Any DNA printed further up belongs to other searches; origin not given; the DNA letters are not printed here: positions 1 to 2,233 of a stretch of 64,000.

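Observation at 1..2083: Cytoplasmic reductive-dehalogenase-like (RdhA) gene in an aerobic-type alphaproteobacterial context, not in the ORF track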

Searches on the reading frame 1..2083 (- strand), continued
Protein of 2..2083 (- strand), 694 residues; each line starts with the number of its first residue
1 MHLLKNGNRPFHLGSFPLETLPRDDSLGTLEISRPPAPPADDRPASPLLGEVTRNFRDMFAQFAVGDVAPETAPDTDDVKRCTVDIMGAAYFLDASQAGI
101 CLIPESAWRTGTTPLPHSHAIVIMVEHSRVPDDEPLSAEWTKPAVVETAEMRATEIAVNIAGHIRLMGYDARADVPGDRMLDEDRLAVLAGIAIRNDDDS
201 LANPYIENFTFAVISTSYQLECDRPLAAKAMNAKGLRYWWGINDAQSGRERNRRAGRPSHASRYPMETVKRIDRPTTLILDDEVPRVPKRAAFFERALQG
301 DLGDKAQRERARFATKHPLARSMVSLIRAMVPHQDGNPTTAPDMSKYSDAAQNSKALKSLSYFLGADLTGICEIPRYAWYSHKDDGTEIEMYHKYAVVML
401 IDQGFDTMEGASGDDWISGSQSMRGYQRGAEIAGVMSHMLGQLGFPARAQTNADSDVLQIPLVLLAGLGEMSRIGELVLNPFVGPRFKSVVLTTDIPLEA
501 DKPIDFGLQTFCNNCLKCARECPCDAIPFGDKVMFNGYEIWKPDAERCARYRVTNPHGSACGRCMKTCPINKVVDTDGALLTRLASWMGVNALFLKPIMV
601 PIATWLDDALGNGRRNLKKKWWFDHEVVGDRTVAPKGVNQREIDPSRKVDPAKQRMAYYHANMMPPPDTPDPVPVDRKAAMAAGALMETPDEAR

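Call 23: search_protein_families(library=pfam, proteins=[L003:8043-9497:-, L003:12248-12985:+, L003:13250-14527:-, L003:14776-15141:-, L003:15208-16353:+, L003:16858-17838:-, L003:17881-18762:+, L003:7142-8032:+, L003:5817-6677:+, L003:18768-19895:-], max_evalue=0.001)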
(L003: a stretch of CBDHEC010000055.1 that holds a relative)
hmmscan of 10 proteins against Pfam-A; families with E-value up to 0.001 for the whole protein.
L003:8043-9497:- (484 aa): 2 families
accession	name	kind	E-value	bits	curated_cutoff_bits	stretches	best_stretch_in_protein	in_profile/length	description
PF13437.12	HlyD_3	-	3.5e-15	57.1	22.2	1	336-447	1-102/106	HlyD family secretion protein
PF16576.10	HlyD_D23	-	1.2e-05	25.2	30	1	305-420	80-189/214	Barrel-sandwich domain of CusB or HlyD membrane-fusion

L003:12248-12985:+ (245 aa): 3 families
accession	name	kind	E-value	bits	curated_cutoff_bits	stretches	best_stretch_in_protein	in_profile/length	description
PF12697.13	Abhydrolase_6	-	9.9e-19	69.3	26.3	1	8-234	1-216/217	Alpha/beta hydrolase family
PF00561.26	Abhydrolase_1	-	8.6e-13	49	25.8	1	8-123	3-124/245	alpha/beta hydrolase fold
PF12146.15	Hydrolase_4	-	1.6e-05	24.7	27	1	6-111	5-114/239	Serine aminopeptidase, S33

L003:13250-14527:- (425 aa): 1 family
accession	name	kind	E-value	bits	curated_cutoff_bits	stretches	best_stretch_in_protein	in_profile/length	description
PF04909.20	Amidohydro_2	-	2.5e-22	80.4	26.4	1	130-413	22-289/289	Amidohydrolase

L003:14776-15141:- (121 aa): 3 families
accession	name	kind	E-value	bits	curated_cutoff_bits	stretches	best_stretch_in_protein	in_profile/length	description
PF00355.32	Rieske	-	9.5e-10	38.7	20.3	1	5-102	4-80/88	Rieske [2Fe-2S] domain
PF22543.2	Rieske_4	-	7.5e-08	33.1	28.4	1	5-95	2-75/119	Soluble Rieske-type ferredoxin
PF13806.12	Rieske_2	-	1.1e-07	32.2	27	1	78-119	62-103/104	Rieske-like [2Fe-2S] domain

L003:15208-16353:+ (381 aa): 2 families
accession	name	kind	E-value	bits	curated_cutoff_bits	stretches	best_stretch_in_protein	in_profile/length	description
PF13378.12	MR_MLE_C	-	2.4e-36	126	29.4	1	176-373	6-216/219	Enolase C-terminal domain-like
PF02746.21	MR_MLE_N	-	6.4e-05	23.6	22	1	50-149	23-117/117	Mandelate racemase / muconate lactonizing enzyme, N-terminal domain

L003:16858-17838:- (326 aa): 2 families
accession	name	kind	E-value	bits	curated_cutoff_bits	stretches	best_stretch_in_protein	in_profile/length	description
PF00753.33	Lactamase_B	-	8.9e-15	55.6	22.7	1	103-282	9-180/196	Metallo-beta-lactamase superfamily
PF12706.13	Lactamase_B_2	-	9.7e-05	22.5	27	1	113-159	4-48/200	Beta-lactamase superfamily domain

L003:17881-18762:+ (293 aa): 1 family
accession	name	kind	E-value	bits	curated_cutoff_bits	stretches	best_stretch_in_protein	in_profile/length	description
PF02668.22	TauD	-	3.7e-70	237.3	27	1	10-277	3-266/267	Taurine catabolism dioxygenase TauD, TfdA family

L003:7142-8032:+ (296 aa): 2 families
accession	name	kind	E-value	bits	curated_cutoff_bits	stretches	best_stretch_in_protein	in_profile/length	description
PF00551.24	Formyl_trans_N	-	3.3e-36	125.2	26.1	1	101-277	2-181/181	Formyl transferase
PF01842.31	ACT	-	5.6e-06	26.5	27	1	17-54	1-38/66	ACT domain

L003:5817-6677:+ (286 aa): 1 family
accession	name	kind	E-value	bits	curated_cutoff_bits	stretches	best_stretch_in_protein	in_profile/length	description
PF00528.27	BPD_transp_1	-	2.6e-19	70.1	26.4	1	105-261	1-165/184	Binding-protein-dependent transport system inner membrane component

L003:18768-19895:- (375 aa): 1 family
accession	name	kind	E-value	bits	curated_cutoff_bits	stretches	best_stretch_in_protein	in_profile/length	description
PF03976.20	PPK2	-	8.9e-106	353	22.3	1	112-338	2-228/229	Polyphosphate kinase 2 (PPK2)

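Call 30: search_protein_families(library=ncbifam, proteins=[L074:10001-12094:+, L003:10001-12217:+, L003:12248-12985:+], max_evalue=0.001)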
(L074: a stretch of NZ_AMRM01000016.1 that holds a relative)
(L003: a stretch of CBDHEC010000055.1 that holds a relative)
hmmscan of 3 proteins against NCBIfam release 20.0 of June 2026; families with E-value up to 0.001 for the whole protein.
L074:10001-12094:+ (698 aa): 5 families
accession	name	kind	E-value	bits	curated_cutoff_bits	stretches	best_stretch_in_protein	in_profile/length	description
TIGR02486.1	RDH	subfamily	3e-50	171.8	160.35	1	389-574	83-282/314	reductive dehalogenase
NF058577.1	FdxA_fam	equivalog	4.6e-05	23.5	65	0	508-570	5-50/52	4Fe-4S ferredoxin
TIGR00276.1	TIGR00276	equivalog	8.3e-05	21.7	200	1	483-577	152-250/337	tRNA epoxyqueuosine(34) reductase QueG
NF042909.1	FMH_DH_FwdF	exception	9.8e-05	21.6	375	1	509-572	256-310/336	tungsten-dependent formylmethanofuran dehydrogenase subunit FwdF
NF033683.1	di_4Fe-4S_YfhL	equivalog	0.00031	21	86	1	509-571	6-57/80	YfhL family 4Fe-4S dicluster ferredoxin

L003:10001-12217:+ (739 aa): 2 families
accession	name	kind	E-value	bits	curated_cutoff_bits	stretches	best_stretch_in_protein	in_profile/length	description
TIGR02486.1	RDH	subfamily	8.1e-51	173.7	160.35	2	380-572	72-280/314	reductive dehalogenase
TIGR00276.1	TIGR00276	equivalog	2.6e-05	23.4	200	0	456-533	130-202/337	tRNA epoxyqueuosine(34) reductase QueG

L003:12248-12985:+ (245 aa): 11 families
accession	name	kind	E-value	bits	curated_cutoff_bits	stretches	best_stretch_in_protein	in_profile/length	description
NF002043.0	PRK00870.1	subfamily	1.2e-09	38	265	1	7-125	48-167/302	haloalkane dehalogenase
NF002938.0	PRK03592.1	equivalog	6.1e-08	32.3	241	1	7-113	32-134/298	haloalkane dehalogenase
TIGR01738.1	bioH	equivalog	7.1e-07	29.1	206.95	1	7-107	6-99/245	pimeloyl-ACP methyl ester esterase BioH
NF050089.1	i_nPHAscl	equivalog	1.3e-06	27.7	300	1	7-106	20-117/288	intracellular short-chain-length polyhydroxyalkanoate depolymerase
NF011457.0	PRK14875.1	equivalog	1.5e-06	27.4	307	1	7-105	134-230/372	acetoin dehydrogenase dihydrolipoyllysine-residue acetyltransferase subunit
TIGR03611.1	RutD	equivalog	2.4e-06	27.1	238.5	1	33-114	40-121/258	pyrimidine utilization protein D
NF051487.1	bifunc_PcaCD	exception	7e-06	25.4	430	1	8-106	175-271/413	bifunctional 4-carboxymuconolactone decarboxylase/3-oxoadipate enol-lactonase PcaCD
TIGR02427.1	protocat_pcaD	equivalog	1.8e-05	24.2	255.85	1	21-106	29-112/251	3-oxoadipate enol-lactonase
NF051488.1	bifunc_PcaDC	exception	2e-05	23.9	390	1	20-106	27-111/375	bifunctional 3-oxoadipate enol-lactonase/4-carboxymuconolactone decarboxylase PcaDC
NF052610.1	macro_16_ester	equivalog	0.00054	19.4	420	1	58-125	79-144/281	alpha/beta fold macrolide esterase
NF007954.0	PRK10673.1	equivalog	0.00064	19.1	399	1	52-106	60-114/255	esterase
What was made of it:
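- On Catabolic (non-respiratory) reductive dehalogenase, stand-alone NpRdhA-type subfamily: The full-length 97% ortholog scores 173.7 and NpRdhA 171.8, and both pass (call 30).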

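Call 47: predict_structure(alignment_id=A1)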
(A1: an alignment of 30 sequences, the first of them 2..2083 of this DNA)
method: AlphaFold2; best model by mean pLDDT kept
length: 694 residues; sequences in the alignment: 30
mean_pLDDT: 66.9   pTM: 0.70
mean pLDDT of the five models: 66.9, 66.9, 65.1, 62.8, 58.8
residues with pLDDT >= 90: 234; 70-90: 150; 50-70: 56; < 50: 254
segments of 3 or more residues with pLDDT < 50: 1-6, 276-315, 406-417, 471-477, 507-601, 603-694
pLDDT, mean of each block of 10 residues (from residue 1): 45 83 92 94 90 95 91 80 90 93 96 95 95 91 95 97 94 92 97 94 93 96 94 74 71 87 79 54 30 34 39 59 85 82 91 97 93 77 61 88 55 44 82 94 92 66 76 43 64 94 59 28 28 26 26 27 27 31 40 46 46 34 27 24 32 30 38 40 30 31
secondary structure, 60 per line:
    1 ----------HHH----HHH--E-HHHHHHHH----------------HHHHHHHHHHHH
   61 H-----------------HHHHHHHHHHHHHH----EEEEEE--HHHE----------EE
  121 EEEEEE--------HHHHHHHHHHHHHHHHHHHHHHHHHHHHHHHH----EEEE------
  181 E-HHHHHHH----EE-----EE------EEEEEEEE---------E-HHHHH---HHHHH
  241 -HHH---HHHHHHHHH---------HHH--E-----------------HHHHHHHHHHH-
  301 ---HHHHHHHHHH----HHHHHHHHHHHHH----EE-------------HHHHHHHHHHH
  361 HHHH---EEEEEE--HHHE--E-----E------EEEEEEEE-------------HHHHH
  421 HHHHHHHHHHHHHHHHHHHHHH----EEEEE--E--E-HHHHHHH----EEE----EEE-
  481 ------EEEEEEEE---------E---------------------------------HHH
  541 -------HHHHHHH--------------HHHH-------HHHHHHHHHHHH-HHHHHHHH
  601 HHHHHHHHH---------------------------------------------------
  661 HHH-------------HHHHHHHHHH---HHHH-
elements in order (helices of 4 or more, strands of 3 or more residues): H25-32 H49-61 H79-92 E97-102 E119-126 H135-166 E171-174 H183-189 E209-216 H228-232 H236-240 H248-256 H289-299 H304-313 H318-330 H350-364 E368-373 E395-402 H416-442 E447-451 H459-465 E470-472 E477-479 E487-494 H548-554 H569-572 H580-591 H593-609 H677-686 H690-693
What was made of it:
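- The AF2 model is poor for residues 507-694 (call 47).
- Tried and rejected: (8) The AF2 model was useful for the two alpha/beta domains but unreliable for the Fe-S and C-terminal part (pLDDT below 50 for residues 507-694), so no pocket modelling was attempted (call 47).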

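Call 50: fold_search(model_id=the predicted structure, library=pdb)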
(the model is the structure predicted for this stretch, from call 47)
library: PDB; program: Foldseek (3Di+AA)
matches with E <= 10: 114; with E <= 0.001: 36
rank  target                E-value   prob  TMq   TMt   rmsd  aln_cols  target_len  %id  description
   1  6zxu_A                1.2e-51  1.00  0.67  0.67  14.9       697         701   46  Catabolic reductive dehalogenase NpRdhA, N-terminally tagged. (released 2020-09-16)
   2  6zxx_C                1.8e-51  1.00  0.66  0.66  14.9       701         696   45  Catabolic reductive dehalogenase NpRdhA, N-terminally tagged. (released 2020-09-16)
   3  6zxx_A                2.2e-51  1.00  0.67  0.67  14.9       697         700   46  Catabolic reductive dehalogenase NpRdhA, N-terminally tagged. (released 2020-09-16)
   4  6zy0_B                3.3e-51  1.00  0.67  0.67  14.8       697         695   46  Catabolic reductive dehalogenase NpRdhA, N-terminally tagged, K488Q variant (released 2020-09-16)
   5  6zy1_B                4.1e-51  1.00  0.67  0.67  14.8       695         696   46  Catabolic reductive dehalogenase NpRdhA, N-terminally tagged in complex with 3-bromo-4-hydroxybenzoic acid (released 2020-09-16)
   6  6zxx_B                4.3e-51  1.00  0.67  0.67  14.7       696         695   46  Catabolic reductive dehalogenase NpRdhA, N-terminally tagged. (released 2020-09-16)
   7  4ras_A                5.0e-51  1.00  0.67  0.66  15.0       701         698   46  Reductive dehalogenase structure suggests a mechanism for B12-dependent dehalogenation (released 2014-10-15)
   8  6zy0_C                7.8e-51  1.00  0.67  0.67  14.9       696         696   46  Catabolic reductive dehalogenase NpRdhA, N-terminally tagged, K488Q variant (released 2020-09-16)
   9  4ras_B                8.7e-51  1.00  0.67  0.67  14.8       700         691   45  Reductive dehalogenase structure suggests a mechanism for B12-dependent dehalogenation (released 2014-10-15)
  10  6zxu_B                1.3e-50  1.00  0.67  0.67  14.8       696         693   46  Catabolic reductive dehalogenase NpRdhA, N-terminally tagged. (released 2020-09-16)
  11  6zxu_C                1.5e-50  1.00  0.66  0.67  14.9       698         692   46  Catabolic reductive dehalogenase NpRdhA, N-terminally tagged. (released 2020-09-16)
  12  6zy1_C                1.8e-50  1.00  0.67  0.66  14.9       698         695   46  Catabolic reductive dehalogenase NpRdhA, N-terminally tagged in complex with 3-bromo-4-hydroxybenzoic acid (released 2020-09-16)
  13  6zy0_A                2.6e-50  1.00  0.67  0.66  14.9       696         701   46  Catabolic reductive dehalogenase NpRdhA, N-terminally tagged, K488Q variant (released 2020-09-16)
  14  4ras_C                2.7e-50  1.00  0.66  0.66  15.0       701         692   45  Reductive dehalogenase structure suggests a mechanism for B12-dependent dehalogenation (released 2014-10-15)
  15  4ur3_F                3.3e-09  1.00  0.22  0.35   5.0       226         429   24  Crystal structure of the PCE reductive dehalogenase from S. multivorans P2(1) crystal form (released 2014-10-15)
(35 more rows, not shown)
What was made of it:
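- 1184..2083 (-): N-terminal region (about residues 1-300), homologous to the vestigial, non-cobalamin-binding duplicate of the core domain that marks catabolic RdhAs. The AF2 model is confident for residues 10-275, and Foldseek aligns about 697 columns to 6ZXU/4RAS (calls 47, 50).
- On Catabolic (non-respiratory) reductive dehalogenase, stand-alone NpRdhA-type subfamily: The AF2 model is confident for residues 10-275, and Foldseek aligns about 697 columns to 6ZXU at TM 0.67 (calls 47, 50).
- Fold: in the Foldseek search of the AF2 model the top hits are all NpRdhA chains (E about 1e-51, TM 0.67, about 697 columns), followed by PceA (about 3e-9) and QueG (about 1e-3) (calls 47, 50). Foldseek gives QueG E about 1e-3 and TM 0.15-0.18 (call 50).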
